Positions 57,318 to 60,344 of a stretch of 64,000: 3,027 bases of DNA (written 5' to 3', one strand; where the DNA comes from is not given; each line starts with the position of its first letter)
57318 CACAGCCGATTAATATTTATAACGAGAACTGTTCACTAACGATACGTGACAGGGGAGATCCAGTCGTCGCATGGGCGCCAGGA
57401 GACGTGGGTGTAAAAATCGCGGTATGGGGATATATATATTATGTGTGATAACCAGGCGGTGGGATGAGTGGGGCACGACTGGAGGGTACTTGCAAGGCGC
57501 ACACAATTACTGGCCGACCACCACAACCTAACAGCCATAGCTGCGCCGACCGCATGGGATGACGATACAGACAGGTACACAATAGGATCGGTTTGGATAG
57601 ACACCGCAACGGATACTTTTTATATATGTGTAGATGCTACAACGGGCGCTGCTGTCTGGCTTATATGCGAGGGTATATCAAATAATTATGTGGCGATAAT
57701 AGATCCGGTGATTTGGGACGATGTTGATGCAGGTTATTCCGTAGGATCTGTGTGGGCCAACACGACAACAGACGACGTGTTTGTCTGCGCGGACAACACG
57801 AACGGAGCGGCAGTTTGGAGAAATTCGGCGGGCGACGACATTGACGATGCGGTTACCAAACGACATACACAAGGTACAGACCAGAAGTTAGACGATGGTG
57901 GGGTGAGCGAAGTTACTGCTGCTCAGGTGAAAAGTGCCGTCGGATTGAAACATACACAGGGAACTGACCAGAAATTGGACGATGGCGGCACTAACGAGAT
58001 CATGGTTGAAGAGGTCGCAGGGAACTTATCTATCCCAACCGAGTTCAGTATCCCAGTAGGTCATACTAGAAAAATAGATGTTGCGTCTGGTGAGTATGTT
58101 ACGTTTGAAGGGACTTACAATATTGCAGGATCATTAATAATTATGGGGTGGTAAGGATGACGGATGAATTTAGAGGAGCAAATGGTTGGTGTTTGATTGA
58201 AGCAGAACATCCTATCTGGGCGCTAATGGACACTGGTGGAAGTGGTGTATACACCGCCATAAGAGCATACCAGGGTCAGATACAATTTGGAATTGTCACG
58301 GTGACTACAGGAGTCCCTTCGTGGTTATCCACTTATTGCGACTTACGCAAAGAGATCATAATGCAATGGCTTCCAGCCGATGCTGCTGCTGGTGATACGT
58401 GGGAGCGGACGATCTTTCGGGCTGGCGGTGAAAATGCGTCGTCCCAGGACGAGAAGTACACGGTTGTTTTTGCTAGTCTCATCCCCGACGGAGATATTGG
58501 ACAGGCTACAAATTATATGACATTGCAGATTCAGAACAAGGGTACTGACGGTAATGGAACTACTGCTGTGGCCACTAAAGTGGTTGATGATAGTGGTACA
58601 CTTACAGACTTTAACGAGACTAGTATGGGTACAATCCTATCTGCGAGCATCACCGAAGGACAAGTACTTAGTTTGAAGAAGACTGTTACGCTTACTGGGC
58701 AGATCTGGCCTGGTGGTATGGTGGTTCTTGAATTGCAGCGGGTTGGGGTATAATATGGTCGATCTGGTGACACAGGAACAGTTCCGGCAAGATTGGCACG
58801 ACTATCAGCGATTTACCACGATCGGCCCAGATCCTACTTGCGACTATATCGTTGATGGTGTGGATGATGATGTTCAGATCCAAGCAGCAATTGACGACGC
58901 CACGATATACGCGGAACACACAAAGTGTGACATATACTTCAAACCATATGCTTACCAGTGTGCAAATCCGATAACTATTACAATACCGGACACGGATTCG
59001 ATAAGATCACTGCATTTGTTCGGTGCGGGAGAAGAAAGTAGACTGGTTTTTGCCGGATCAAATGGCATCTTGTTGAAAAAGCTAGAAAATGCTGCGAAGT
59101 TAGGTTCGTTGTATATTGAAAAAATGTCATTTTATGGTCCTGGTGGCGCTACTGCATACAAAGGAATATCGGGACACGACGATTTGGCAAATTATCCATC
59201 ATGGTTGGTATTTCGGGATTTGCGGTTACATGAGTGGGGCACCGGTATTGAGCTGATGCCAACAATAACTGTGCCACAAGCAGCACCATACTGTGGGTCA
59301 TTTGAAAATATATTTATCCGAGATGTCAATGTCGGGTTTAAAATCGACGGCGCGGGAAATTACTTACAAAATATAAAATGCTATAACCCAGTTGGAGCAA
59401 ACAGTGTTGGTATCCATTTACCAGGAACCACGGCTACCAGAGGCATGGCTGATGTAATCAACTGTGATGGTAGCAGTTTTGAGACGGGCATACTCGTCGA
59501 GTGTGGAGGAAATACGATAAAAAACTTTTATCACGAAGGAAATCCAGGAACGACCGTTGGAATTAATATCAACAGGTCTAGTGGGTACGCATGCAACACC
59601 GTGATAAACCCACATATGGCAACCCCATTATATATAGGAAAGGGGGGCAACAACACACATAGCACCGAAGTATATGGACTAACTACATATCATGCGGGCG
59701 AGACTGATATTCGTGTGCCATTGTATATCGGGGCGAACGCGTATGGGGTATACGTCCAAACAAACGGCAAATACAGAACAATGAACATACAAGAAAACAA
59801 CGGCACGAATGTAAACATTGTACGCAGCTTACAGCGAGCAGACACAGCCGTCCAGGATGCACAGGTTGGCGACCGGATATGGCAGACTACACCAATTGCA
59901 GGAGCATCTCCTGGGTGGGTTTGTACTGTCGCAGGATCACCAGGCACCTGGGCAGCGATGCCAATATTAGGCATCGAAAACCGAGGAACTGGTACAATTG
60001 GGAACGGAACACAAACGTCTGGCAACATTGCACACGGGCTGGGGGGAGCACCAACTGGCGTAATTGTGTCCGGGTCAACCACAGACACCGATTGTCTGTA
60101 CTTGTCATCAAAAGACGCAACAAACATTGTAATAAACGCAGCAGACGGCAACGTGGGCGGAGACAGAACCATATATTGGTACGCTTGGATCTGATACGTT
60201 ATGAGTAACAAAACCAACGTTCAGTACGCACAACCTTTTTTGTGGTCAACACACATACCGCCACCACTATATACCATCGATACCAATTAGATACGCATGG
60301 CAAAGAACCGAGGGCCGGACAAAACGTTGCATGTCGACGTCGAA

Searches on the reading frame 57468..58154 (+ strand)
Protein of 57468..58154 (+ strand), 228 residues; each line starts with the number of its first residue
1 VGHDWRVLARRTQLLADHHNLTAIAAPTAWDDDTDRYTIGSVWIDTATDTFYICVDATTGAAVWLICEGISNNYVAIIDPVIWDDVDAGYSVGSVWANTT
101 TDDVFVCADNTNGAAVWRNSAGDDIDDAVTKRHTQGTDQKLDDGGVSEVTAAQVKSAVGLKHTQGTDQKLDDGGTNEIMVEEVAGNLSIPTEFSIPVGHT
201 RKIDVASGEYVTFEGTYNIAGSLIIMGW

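Call 15: search_protein_families(library=pfam, proteins=[window:57468-58154:+], max_evalue=0.01)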
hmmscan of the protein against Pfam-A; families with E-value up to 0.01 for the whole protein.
window:57468-58154:+ (228 aa): 0 families

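Call 20: search_protein_families(library=phrogs, proteins=[window:57468-58154:+], max_evalue=0.01)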
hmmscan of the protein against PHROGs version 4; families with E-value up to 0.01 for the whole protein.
window:57468-58154:+ (228 aa): 4 families
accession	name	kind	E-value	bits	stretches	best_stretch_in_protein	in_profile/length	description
phrog_33012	-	unknown function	3.7e-18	65.4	2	19-65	31-77/1364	-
phrog_24887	-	unknown function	1.3e-07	31.6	1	91-146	407-462/633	-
phrog_31410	-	unknown function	3.2e-07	29.7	1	91-205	729-844/955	-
phrog_16233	-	tail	2.1e-06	26.8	1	91-149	1131-1189/1357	tail fiber protein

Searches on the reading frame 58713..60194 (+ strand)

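Call 15: search_protein_families(library=pfam, proteins=[window:58713-60194:+], max_evalue=0.01)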
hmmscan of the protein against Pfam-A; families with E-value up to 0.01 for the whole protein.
window:58713-60194:+ (493 aa): 0 families

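Call 20: search_protein_families(library=phrogs, proteins=[window:58713-60194:+], max_evalue=0.01)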
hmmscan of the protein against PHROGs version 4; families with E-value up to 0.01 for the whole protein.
window:58713-60194:+ (493 aa): 2 families
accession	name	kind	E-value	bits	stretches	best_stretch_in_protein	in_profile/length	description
phrog_21471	-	unknown function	6.7e-07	29.4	1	384-415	589-620/626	-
phrog_23059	-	tail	0.0044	15.9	1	381-416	824-859/1027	tail fiber protein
